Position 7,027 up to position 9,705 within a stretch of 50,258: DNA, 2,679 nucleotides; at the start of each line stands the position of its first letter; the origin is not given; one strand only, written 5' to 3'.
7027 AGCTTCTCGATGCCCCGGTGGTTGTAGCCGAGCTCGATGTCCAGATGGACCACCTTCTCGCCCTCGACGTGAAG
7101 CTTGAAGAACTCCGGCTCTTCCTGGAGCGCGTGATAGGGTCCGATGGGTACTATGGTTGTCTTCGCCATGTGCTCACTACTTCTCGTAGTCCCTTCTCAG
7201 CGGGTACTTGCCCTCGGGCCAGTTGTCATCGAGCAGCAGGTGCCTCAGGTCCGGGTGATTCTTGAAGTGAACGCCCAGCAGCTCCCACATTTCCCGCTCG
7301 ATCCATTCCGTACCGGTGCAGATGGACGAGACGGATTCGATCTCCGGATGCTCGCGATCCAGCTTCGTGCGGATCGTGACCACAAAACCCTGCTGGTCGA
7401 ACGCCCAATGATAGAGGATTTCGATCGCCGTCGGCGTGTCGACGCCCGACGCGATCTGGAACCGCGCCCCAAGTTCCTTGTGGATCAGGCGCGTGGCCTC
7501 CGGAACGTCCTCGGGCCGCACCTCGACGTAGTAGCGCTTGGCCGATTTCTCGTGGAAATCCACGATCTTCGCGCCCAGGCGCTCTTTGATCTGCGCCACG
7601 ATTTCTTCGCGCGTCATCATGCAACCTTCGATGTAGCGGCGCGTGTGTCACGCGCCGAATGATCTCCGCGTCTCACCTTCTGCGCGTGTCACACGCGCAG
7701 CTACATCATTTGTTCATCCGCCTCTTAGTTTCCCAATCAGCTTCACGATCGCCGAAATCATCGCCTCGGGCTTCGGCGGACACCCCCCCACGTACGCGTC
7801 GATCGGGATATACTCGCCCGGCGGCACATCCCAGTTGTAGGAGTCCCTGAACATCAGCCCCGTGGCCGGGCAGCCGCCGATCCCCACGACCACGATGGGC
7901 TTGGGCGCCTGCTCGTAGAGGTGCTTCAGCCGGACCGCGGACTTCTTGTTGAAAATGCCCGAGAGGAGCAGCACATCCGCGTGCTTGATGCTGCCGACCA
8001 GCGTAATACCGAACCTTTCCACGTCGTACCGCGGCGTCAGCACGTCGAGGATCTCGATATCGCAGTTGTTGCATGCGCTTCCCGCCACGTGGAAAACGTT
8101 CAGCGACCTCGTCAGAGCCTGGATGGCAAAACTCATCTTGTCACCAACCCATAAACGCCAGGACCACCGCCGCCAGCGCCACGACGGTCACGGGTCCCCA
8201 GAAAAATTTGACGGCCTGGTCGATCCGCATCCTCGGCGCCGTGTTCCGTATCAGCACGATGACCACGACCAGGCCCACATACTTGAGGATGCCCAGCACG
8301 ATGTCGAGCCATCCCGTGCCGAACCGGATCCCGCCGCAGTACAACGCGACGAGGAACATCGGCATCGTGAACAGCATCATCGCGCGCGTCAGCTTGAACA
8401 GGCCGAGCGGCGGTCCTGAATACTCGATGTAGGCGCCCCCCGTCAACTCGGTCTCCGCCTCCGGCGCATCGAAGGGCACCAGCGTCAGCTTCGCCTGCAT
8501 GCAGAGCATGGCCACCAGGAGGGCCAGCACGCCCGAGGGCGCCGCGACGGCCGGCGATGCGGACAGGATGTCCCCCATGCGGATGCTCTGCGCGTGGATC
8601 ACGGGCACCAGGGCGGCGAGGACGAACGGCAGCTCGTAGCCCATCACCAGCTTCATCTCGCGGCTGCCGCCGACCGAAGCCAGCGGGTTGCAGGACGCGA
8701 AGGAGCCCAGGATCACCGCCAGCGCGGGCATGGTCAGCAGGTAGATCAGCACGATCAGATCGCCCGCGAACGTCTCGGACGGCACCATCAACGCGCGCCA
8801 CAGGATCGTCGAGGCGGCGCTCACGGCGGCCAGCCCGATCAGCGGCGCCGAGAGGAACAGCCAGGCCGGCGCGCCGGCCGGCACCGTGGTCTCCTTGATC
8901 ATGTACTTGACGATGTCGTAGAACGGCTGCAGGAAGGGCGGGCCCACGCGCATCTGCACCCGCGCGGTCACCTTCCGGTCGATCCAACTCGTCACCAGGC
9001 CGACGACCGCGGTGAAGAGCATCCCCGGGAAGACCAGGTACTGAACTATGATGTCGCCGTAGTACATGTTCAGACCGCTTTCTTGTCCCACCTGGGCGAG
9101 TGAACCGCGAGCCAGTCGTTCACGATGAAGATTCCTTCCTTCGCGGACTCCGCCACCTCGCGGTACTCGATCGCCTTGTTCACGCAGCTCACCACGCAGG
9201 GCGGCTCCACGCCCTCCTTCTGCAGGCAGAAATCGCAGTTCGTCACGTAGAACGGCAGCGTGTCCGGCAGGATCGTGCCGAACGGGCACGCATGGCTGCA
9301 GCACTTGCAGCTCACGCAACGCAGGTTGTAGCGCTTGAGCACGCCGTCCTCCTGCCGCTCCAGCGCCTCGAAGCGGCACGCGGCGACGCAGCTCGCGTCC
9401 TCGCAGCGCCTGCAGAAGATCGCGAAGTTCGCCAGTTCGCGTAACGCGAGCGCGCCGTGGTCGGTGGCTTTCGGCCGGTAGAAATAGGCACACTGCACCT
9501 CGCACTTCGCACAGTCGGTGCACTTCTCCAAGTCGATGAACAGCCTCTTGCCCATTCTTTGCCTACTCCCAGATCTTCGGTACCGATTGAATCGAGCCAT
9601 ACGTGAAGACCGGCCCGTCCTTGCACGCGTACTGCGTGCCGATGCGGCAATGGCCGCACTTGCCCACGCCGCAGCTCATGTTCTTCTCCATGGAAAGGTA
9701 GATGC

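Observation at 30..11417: Group 4 membrane-bound [NiFe]-hydrogenase/Mrp complex whose input module is a HydB/HydG-type diaphorase pair plus a HycB-like polyferredoxin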

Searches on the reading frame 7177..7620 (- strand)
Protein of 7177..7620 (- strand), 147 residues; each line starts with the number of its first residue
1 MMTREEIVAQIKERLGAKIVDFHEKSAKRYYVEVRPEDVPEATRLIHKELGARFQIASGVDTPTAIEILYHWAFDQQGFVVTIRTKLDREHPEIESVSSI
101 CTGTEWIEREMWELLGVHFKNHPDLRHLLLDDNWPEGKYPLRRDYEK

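Call 4: search_protein_families(library=pfam, proteins=[window:7177-7620:-], max_evalue=0.01)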
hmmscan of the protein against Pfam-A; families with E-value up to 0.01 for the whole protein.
window:7177-7620:- (147 aa): 1 family
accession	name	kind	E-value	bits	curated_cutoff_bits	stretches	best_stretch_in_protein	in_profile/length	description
PF00329.25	Complex1_30kDa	-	6.2e-27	95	22.5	1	32-146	1-119/124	Respiratory-chain NADH dehydrogenase, 30 Kd subunit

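Call 30: search_protein_families(library=ncbifam, proteins=[window:7177-7620:-], max_evalue=0.00001)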
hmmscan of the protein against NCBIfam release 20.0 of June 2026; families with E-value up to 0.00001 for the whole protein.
window:7177-7620:- (147 aa): 15 families
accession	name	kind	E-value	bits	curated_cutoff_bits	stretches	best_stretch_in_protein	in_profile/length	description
NF040611.1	F420_dehyd_FpoC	exception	1.2e-26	93.6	220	1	2-146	1-147/158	F420H2 dehydrogenase subunit FpoC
NF004735.0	PRK06074.2-2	equivalog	2.8e-25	89.1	176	1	2-146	1-147/158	NADH-quinone oxidoreductase subunit C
TIGR01961.1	NuoC_fam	subfamily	1e-22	80.9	122.45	1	33-146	4-119/122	NADH (or F420H2) dehydrogenase, subunit C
NF005832.0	PRK07735.1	equivalog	1.6e-22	80.3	431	1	8-146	282-424/430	NADH-quinone oxidoreductase subunit C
NF004737.0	PRK06074.2-4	equivalog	6.9e-19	68.3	144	1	29-146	13-125/150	NADH-quinone oxidoreductase subunit C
NF004733.0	PRK06074.1-5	equivalog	1.4e-15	57.5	225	1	5-145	7-149/203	NADH-quinone oxidoreductase subunit C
NF009808.0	PRK13292.1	equivalog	1.6e-14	52.7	1156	1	66-146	296-374/791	NADH-quinone oxidoreductase subunit B/C/D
NF009141.0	PRK12494.1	equivalog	2.7e-14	53.4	175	1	80-145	100-163/175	NAD(P)H-quinone oxidoreductase subunit J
NF004734.0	PRK06074.2-1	equivalog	1.6e-13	51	169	1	24-145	22-149/164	NADH-quinone oxidoreductase subunit C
NF008728.0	PRK11742.1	equivalog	6.6e-13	47.9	840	1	64-146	93-173/598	NADH-quinone oxidoreductase subunit C/D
NF006304.0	PRK08491.1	equivalog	1.9e-12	47.3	228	1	64-145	96-174/263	NADH-quinone oxidoreductase subunit C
NF005856.0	PRK07785.1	equivalog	3.5e-12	46.7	224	1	32-145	104-222/246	NADH-quinone oxidoreductase subunit C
NF004730.0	PRK06074.1-1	equivalog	2.3e-11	44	193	1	87-145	100-156/200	NADH-quinone oxidoreductase subunit C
NF004732.0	PRK06074.1-4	equivalog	3.5e-08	33.5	376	1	88-145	140-195/250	NADH-quinone oxidoreductase subunit C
NF004736.0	PRK06074.2-3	equivalog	6.1e-06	26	239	1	66-146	79-158/183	NADH-quinone oxidoreductase subunit C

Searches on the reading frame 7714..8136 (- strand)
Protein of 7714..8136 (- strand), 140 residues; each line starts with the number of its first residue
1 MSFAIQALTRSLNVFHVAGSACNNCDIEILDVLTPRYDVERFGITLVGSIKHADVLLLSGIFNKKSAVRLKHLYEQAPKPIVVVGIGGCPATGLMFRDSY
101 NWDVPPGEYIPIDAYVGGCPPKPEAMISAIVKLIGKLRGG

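Call 4: search_protein_families(library=pfam, proteins=[window:7714-8136:-], max_evalue=0.01)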
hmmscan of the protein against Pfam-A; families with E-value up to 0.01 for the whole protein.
window:7714-8136:- (140 aa): 1 family
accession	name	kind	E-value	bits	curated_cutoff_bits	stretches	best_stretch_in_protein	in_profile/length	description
PF01058.29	Oxidored_q6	-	1.3e-22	80.4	27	1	22-133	1-128/128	NADH ubiquinone oxidoreductase, 20 Kd subunit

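Call 30: search_protein_families(library=ncbifam, proteins=[window:7714-8136:-], max_evalue=0.00001)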
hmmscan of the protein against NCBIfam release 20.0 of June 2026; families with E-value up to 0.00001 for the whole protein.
window:7714-8136:- (140 aa): 12 families
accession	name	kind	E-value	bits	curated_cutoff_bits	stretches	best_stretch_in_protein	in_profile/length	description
NF005012.1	PRK06411.1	subfamily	8.5e-33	113.2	116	1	11-137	35-158/166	NADH-quinone oxidoreductase subunit NuoB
TIGR01957.1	nuoB_fam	subfamily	3.6e-29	101.5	142.7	1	18-138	24-143/145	NADH-quinone oxidoreductase subunit B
NF011394.0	PRK14819.1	equivalog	7.5e-26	91.2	312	1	19-134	39-153/264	NADH-quinone oxidoreductase subunit B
NF011393.0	PRK14818.1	equivalog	1.2e-25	90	255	1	8-138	27-156/173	NADH dehydrogenase subunit B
NF011390.0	PRK14815.1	equivalog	4.9e-25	87.9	281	1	19-138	41-158/183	NADH dehydrogenase subunit B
NF011391.0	PRK14816.1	equivalog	6.1e-24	84.7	283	1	19-137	58-177/196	NADH-quinone oxidoreductase subunit B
NF011395.0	PRK14820.1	equivalog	2.1e-22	79.8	263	1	10-133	31-153/180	NADH-quinone oxidoreductase subunit B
NF009808.0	PRK13292.1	equivalog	5.4e-22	77.4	1156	1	22-137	36-149/791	NADH-quinone oxidoreductase subunit B/C/D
NF011388.0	PRK14813.1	equivalog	1.4e-21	77.2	294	1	19-134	34-150/189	NADH dehydrogenase subunit B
NF011392.0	PRK14817.1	equivalog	4.4e-20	72.1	271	1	21-137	44-160/182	NADH-quinone oxidoreductase subunit B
NF011389.0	PRK14814.1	equivalog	5.1e-20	72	285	1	21-138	41-158/186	NADH dehydrogenase subunit B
TIGR03294.1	FrhG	equivalog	2e-07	31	245.5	1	29-134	26-141/228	coenzyme F420 hydrogenase subunit gamma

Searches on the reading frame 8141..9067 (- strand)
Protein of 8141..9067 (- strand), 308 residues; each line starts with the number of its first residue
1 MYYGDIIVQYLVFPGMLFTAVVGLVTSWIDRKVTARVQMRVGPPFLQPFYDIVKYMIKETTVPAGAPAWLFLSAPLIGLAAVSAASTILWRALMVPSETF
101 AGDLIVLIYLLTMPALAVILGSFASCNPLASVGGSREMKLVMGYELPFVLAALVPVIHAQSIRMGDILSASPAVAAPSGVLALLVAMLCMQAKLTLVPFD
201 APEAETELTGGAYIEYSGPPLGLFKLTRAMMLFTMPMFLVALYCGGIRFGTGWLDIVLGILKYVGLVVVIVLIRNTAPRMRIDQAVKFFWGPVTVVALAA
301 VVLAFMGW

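Call 4: search_protein_families(library=pfam, proteins=[window:8144-9067:-], max_evalue=0.01)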
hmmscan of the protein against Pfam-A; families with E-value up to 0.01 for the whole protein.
seq(308 aa): 1 family
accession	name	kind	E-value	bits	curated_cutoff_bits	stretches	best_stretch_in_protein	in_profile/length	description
PF00146.26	NADHdh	-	3.7e-64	217.4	27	1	18-304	9-297/298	NADH dehydrogenase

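Call 30: search_protein_families(library=ncbifam, proteins=[window:8141-9067:-], max_evalue=0.00001)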
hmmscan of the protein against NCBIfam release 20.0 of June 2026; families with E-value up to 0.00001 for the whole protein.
window:8141-9067:- (308 aa): 7 families
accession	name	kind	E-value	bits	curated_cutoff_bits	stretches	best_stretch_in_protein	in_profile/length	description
NF004741.0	PRK06076.1-2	equivalog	1.1e-50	172.7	305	1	6-305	20-330/337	NADH-quinone oxidoreductase subunit NuoH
NF004744.0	PRK06076.1-5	equivalog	1.4e-28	100.1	542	1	16-249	37-282/372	NADH-quinone oxidoreductase subunit NuoH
NF004740.0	PRK06076.1-1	equivalog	2.8e-27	96.1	399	1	16-301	22-313/325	NADH-quinone oxidoreductase subunit NuoH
NF004745.0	PRK06076.1-6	equivalog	3.2e-27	95.6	450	1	8-303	17-328/341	NADH-quinone oxidoreductase subunit NuoH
NF040610.1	F420_dehyd_FpoH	exception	4.5e-27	95.3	475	1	17-298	23-326/339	F420H2 dehydrogenase subunit FpoH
NF004743.0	PRK06076.1-4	equivalog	2e-24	86.3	494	1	17-303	25-337/433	NADH-quinone oxidoreductase subunit NuoH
NF004742.0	PRK06076.1-3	equivalog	2.1e-20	73.2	531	1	27-303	44-346/356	NADH-quinone oxidoreductase subunit NuoH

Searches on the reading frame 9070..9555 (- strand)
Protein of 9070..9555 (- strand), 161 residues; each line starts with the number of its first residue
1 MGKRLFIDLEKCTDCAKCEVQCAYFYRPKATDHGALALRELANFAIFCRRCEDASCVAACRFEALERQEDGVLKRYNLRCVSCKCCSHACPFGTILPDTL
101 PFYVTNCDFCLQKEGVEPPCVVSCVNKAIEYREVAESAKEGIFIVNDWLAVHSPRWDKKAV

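Call 4: search_protein_families(library=pfam, proteins=[window:9073-9555:-], max_evalue=0.01)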
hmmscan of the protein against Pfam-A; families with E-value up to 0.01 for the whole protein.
seq(161 aa): 6 families
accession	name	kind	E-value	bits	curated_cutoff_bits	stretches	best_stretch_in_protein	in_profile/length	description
PF13247.11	Fer4_11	-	1.8e-09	38.1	26.2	1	44-131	6-97/100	4Fe-4S dicluster domain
PF12838.12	Fer4_7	-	8e-08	33.1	27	1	48-93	2-51/52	4Fe-4S dicluster domain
PF13187.11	Fer4_9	-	9.4e-05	22.8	27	0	79-129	1-52/52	4Fe-4S dicluster domain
PF12797.12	Fer4_2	-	0.00015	21.9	24.5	1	4-23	2-21/22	4Fe-4S binding domain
PF12837.12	Fer4_6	-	0.0011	19.3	25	1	7-24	4-21/24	4Fe-4S binding domain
PF14697.11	Fer4_21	-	0.0021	18.6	35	1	48-92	8-53/59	4Fe-4S dicluster domain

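Call 20: search_solved_structures(query=window:9073-9555:-, max_evalue=0.01, show_alignments=2)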
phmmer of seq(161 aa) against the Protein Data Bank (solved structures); distinct sequences matched with E-value up to 0.01: 25.
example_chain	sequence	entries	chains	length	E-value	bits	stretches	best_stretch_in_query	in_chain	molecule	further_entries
9mqx_E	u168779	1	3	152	1.4e-14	57.7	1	2-132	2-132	Fe-S-cluster-containing hydrogenase subunit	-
8c0z_C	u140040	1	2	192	4e-13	52.9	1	1-133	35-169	Iron-sulfur cluster-binding protein potential subunit of aldehyde oxidoreductase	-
6cz7_B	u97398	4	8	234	2e-10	44.1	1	5-96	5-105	4Fe-4S ferredoxin, iron-sulfur binding domain protein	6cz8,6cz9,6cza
7z0s_B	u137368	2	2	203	3.4e-10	43.4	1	5-95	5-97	Formate hydrogenlyase subunit 2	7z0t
7qv7_A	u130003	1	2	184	4.9e-09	39.6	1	6-95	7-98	Hydrogen dependent carbon dioxide reductase subunit HycB3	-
4ydd_B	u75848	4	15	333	1.4e-08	38.2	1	47-131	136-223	DMSO reductase family type II enzyme, iron-sulfur subunit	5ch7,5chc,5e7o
7qv7_B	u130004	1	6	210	6.5e-08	36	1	41-103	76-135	Hydrogen dependent carbon dioxide reductase subunit HycB4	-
1kqf_B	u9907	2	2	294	3.5e-06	30.3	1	48-133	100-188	FORMATE DEHYDROGENASE, NITRATE-INDUCIBLE, IRON-SULFUR SUBUNIT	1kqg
2ivf_B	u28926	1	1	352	5.9e-06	29.6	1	45-131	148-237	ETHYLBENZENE DEHYDROGENASE BETA-SUBUNIT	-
6x6u_B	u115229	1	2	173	6.2e-06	29.5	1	6-125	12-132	Oxidoreductase, Fe-S subunit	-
6x1o_B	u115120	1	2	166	8.5e-06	29.1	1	6-125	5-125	Oxidoreductase, Fe-S subunit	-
2vpw_B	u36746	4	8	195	8.5e-06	29.1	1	5-126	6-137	NRFC PROTEIN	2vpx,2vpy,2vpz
9vap_B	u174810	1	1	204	3.1e-05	27.2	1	41-95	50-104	4Fe-4S dicluster domain-containing protein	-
7koe_D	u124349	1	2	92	7.7e-05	26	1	41-95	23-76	Ferredoxin-like protein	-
30gj_B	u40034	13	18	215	9.2e-05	25.7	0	1-25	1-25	Formate dehydrogenase, beta subunit, putative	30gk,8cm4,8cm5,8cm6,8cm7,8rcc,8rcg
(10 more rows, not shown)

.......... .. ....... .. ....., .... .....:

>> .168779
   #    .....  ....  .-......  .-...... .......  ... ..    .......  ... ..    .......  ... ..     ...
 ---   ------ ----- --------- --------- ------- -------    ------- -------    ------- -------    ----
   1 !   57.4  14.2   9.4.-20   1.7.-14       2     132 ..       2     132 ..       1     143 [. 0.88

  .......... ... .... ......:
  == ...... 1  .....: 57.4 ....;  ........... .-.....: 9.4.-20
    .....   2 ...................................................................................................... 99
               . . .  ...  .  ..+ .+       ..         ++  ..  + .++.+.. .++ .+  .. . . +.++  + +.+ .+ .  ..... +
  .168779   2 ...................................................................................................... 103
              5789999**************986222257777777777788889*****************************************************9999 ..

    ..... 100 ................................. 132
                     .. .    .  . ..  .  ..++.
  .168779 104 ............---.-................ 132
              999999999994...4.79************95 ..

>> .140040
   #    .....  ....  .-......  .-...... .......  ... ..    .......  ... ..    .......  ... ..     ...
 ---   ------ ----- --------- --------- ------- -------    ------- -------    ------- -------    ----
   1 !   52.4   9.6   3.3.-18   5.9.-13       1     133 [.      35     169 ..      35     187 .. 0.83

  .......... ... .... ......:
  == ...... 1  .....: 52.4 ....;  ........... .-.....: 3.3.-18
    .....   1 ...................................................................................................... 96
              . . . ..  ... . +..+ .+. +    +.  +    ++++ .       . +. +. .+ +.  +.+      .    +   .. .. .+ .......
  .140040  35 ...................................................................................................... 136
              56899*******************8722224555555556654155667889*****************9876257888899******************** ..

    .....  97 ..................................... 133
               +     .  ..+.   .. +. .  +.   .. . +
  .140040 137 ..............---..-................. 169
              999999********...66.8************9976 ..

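Call 30: search_protein_families(library=ncbifam, proteins=[window:9070-9555:-], max_evalue=0.00001)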
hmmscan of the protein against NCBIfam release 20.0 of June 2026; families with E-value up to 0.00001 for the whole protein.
window:9070-9555:- (161 aa): 15 families
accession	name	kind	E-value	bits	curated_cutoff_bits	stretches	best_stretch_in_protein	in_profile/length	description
TIGR02951.1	DMSO_dmsB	equivalog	7.1e-16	58.7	214.1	1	44-137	60-156/161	DMSO/selenate family reductase complex B subunit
NF045766.1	PhenlGlyoxDHPadI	equivalog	2.1e-13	49.9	700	1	8-136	10-140/443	NADH-dependent phenylglyoxylate dehydrogenase subunit beta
NF009451.0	PRK12809.1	equivalog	3.6e-12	45.4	1154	1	3-130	3-135/639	formate-dependent uric acid utilization protein YgfT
NF009408.0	PRK12769.1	equivalog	9.5e-11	40.5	1003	1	5-131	5-144/659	formate-dependent uric acid utilization protein AegA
NF007658.0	PRK10330.1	equivalog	2.7e-10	40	260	1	4-95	4-104/181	electron transport protein HydN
NF041715.1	arsenate_red_ArrB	equivalog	4.2e-10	39.5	450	1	5-95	5-104/233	arsenate respiratory reductase iron-sulfur subunit ArrB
NF011569.0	PRK14993.1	equivalog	1e-09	38.2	416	1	5-128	46-182/244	tetrathionate reductase subunit TtrB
NF008134.0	PRK10882.1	equivalog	7.4e-09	35.1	263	1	48-136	113-210/329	hydrogenase 2 operon protein HybA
NF038355.1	FDH3_beta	equivalog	1.1e-08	35.3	240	1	4-94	4-100/180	formate dehydrogenase FDH3 subunit beta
TIGR03149.1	cyt_nit_nrfC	equivalog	2.1e-08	33.8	377.6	1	43-139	89-189/225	cytochrome c nitrite reductase Fe-S protein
NF045715.1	sulf_resp_HmcB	equivalog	2.2e-08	33.6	420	1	47-134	106-198/307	sulfate respiration complex iron-sulfur protein HmcB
NF045797.1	DsrO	equivalog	1.5e-07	31.1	200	0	38-126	93-195/235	sulfate reduction electron transfer complex DsrMKJOP subunit DsrO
NF007382.0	PRK09898.1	equivalog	3.9e-07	29.8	213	1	25-112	100-188/208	ferredoxin-like protein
TIGR03478.1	DMSO_red_II_bet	subfamily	1.4e-06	27.4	480.7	1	45-131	128-217/321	DMSO reductase family type II enzyme, iron-sulfur subunit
TIGR01582.1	FDH-beta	equivalog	1.9e-06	27.2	334.7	1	48-141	93-189/283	formate dehydrogenase subunit beta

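Call 61: find_homologous_proteins(query=window:9070-9555:-, max_evalue=1e-8)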
Query window:9070-9555:- (161 aa): 321 proteins with E <= 1e-8 among 339 candidates; the best 120 are listed.
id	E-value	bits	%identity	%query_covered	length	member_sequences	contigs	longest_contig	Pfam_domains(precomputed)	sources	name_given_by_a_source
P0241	5.3e-107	373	100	100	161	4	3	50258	PF13247.12,PF12838.13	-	-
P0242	1.9e-87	310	80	100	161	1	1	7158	PF13247.12,PF12838.13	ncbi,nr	ncbi:MAG: 4Fe-4S ferredoxin [Kiritimatiellae bacterium]|nr:4Fe-4S ferredoxin [Kiritimatiellia bacter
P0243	6.1e-83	295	77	100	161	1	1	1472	PF13247.12,PF12838.13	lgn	-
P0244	2.2e-80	287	77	100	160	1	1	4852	PF13247.12,PF12838.13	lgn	-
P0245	1.1e-76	274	71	99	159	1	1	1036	PF13247.12,PF12838.13,PF13187.12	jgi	-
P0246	2.4e-76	273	71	100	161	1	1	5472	PF13247.12,PF12838.13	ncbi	ncbi:MAG: 4Fe-4S dicluster domain-containing protein [Kiritimatiellia bacterium]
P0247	3.4e-76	273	72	100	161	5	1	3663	PF13247.12,PF12838.13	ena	-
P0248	4.3e-76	273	72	100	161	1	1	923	PF13247.12,PF12838.13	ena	-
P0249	4.6e-76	272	71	100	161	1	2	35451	PF13247.12,PF12838.13,PF13187.12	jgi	-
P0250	5.3e-75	269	70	100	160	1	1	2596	PF13247.12,PF12838.13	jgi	jgi:Fe-S-cluster-containing dehydrogenase component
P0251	6.0e-75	269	71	100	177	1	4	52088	PF13247.12,PF12838.13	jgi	-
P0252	7.0e-75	269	71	100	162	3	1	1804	PF14697.12,PF13247.12,PF12838.13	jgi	jgi:Fe-S-cluster-containing dehydrogenase component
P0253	1.6e-74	267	70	100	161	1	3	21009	PF13247.12,PF12838.13,PF13187.12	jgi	-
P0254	2.1e-74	267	70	100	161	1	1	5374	PF13247.12,PF12838.13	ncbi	-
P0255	2.3e-74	267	70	100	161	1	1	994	PF13247.12,PF12838.13,PF13187.12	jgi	jgi:Fe-S-cluster-containing dehydrogenase component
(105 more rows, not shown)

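Call 70: predict_structure(alignment_id=A2)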
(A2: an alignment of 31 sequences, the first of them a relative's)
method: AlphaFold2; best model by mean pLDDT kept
length: 161 residues; sequences in the alignment: 31
mean_pLDDT: 55.7   pTM: 0.57
mean pLDDT of the five models: 55.7, 55.7, 54.9, 54.3, 52.9
residues with pLDDT >= 90: 0; 70-90: 50; 50-70: 35; < 50: 76
segments of 3 or more residues with pLDDT < 50: 23-33, 47-69, 71-106, 156-161
pLDDT, mean of each block of 10 residues (from residue 1): 80 69 47 54 51 32 42 32 30 38 47 67 84 85 76 59 39
secondary structure, 60 per line:
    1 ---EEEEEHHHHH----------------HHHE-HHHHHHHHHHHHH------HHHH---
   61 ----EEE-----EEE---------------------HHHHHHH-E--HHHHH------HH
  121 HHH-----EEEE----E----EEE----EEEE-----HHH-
elements in order: E4-8 H9-13 H35-47 H54-57 E65-67 E73-75 H97-103 H108-112 H119-123 E129-132 E142-144 E149-152
